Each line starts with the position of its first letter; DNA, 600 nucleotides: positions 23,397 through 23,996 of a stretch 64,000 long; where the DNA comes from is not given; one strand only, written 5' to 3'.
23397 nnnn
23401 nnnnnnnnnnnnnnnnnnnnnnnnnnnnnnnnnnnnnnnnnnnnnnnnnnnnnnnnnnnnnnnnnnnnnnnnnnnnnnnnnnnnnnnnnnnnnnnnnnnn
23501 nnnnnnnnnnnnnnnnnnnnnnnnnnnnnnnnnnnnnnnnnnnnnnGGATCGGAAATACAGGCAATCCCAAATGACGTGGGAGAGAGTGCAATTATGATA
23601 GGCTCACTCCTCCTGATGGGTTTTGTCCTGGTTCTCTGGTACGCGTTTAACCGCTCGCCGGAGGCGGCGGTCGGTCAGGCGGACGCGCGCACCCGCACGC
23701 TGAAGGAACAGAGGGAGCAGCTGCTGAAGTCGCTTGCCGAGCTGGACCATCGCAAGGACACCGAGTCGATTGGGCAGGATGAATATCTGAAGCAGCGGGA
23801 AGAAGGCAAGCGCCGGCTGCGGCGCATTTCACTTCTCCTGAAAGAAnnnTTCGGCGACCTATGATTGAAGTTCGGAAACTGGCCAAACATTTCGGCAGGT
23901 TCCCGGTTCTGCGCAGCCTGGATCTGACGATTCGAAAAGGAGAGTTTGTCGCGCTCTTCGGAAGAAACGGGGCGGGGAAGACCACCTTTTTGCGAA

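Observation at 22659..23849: Operon-embedded periplasmic beta-sandwich protein with C-terminal TM and cytoplasmic coiled-coil (orf397)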

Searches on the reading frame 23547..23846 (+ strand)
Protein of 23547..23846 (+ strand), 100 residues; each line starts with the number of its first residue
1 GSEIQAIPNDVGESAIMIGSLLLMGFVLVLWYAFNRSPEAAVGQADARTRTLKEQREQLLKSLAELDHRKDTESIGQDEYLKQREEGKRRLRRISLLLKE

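Call 36: search_protein_families(library=ncbifam, alignment_id=A3, max_evalue=1)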
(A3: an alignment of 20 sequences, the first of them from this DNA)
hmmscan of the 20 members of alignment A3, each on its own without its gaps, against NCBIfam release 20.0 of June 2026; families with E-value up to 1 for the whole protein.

A. member 1, seq(100 aa): 3 families
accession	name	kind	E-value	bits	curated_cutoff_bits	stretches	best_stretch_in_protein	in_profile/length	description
TIGR03142.1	cytochro_ccmI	equivalog_domain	0.0041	17.4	29.3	1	21-91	8-73/118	c-type cytochrome biogenesis protein CcmI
TIGR04374.1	small_w_EgtBD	hypoth_equivalog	0.089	12.9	70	1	46-79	3-35/73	hercynine metabolism small protein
TIGR03457.1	sulphoacet_xsc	equivalog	0.3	9.4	676.4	1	44-92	336-384/579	sulfoacetaldehyde acetyltransferase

B. families by the number of members that match (of 20 scanned): 32 families (the first 25 are shown)
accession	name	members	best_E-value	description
TIGR03142.1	cytochro_ccmI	8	0.002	c-type cytochrome biogenesis protein CcmI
TIGR02868.1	CydC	1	0.0014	thiol reductant ABC exporter subunit CydC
NF041035.1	Rad50_Halo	1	0.0017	DNA double-strand break repair ATPase Rad50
NF047839.1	PspM_Rv2743c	1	0.0028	phage shock envelope stress response protein PspM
NF033632.1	SLATT_4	1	0.0095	SLATT domain-containing protein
NF052432.1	TC0500_fam_Inc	1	0.0097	TC0500 family inclusion membrane protein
TIGR01938.1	nqrC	1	0.01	NADH:ubiquinone reductase (Na(+)-transporting) subunit C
NF002572.0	PRK02224.1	1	0.012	DNA double-strand break repair ATPase Rad50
NF004873.0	PRK06231.1-3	1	0.015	F0F1 ATP synthase subunit B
TIGR00891.1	2A0112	1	0.015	sialate:H+ symport family MFS transporter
NF041843.1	EpsY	1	0.028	exopolysaccharide export protein EpsY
TIGR04392.1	haoB_nitrify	1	0.034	hydroxylamine oxidation protein HaoB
NF045779.1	gas_vesic_GvpG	1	0.034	gas vesicle protein GvpG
TIGR03495.1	phage_LysB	1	0.043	Rz-like lysis system protein LysB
NF007015.0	PRK09480.1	1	0.045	nucleoid occlusion factor SlmA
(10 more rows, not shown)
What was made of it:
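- On CcmI/CycH: The orf397 TM plus tail scores 17.4 bits, E 0.004, against a cut-off of 29.3; 8 of 20 family tails match (call 36).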

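Call 63: search_solved_structures(query=A3, max_evalue=10)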
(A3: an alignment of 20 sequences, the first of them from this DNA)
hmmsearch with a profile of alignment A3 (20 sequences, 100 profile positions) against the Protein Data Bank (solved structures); distinct sequences matched with E-value up to 10: 23.
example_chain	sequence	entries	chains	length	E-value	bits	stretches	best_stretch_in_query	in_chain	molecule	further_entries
8hhg_B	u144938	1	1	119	0.0029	20.9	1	6-65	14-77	Cell division protein FtsB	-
8hhf_B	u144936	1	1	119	0.0035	20.6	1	6-65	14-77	Cell division protein FtsB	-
8hhh_B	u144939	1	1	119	0.0042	20.4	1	6-65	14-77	Cell division protein FtsB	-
9tls_A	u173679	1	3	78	0.13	15.7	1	44-70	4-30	Sc-apCC-2-KLHL20-3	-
7ood_t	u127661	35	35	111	0.39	14.1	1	37-81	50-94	50S ribosomal protein L24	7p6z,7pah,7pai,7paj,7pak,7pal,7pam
9tlt_A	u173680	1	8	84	0.49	13.8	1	44-70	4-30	Sc-apCC-2-KLHL20-4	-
7v1m_G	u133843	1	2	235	0.52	13.7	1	42-98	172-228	Isoform 2 of Nuclear autoantigenic sperm protein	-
7v1k_A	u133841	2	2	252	0.6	13.5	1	42-98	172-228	Isoform 2 of Nuclear autoantigenic sperm protein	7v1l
7v6p_A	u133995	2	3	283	0.67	13.3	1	43-98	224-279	Isoform 2 of Nuclear autoantigenic sperm protein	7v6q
5azb_A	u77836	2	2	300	0.85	13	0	16-39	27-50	Prolipoprotein diacylglyceryl transferase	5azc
6rar_I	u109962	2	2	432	1.2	12.5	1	72-98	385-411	ATP-dependent DNA ligase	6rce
6ras_I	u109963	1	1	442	1.2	12.5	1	72-98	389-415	ATP-dependent DNA ligase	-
6rau_I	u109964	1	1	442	1.2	12.5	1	72-98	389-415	ATP-dependent DNA ligase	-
5aps_A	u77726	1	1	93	1.4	12.3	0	40-67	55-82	GENERAL CONTROL PROTEIN GCN4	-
7nsh_BC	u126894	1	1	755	1.6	12.1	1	47-72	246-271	Ribosome-releasing factor 2, mitochondrial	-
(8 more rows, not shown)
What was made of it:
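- On CcmI/CycH: The same tail profile also hits FtsB at E 0.003 (call 63).
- The same tail profile hits FtsB, a generic TM plus coiled-coil protein, at E 0.003 (call 63).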
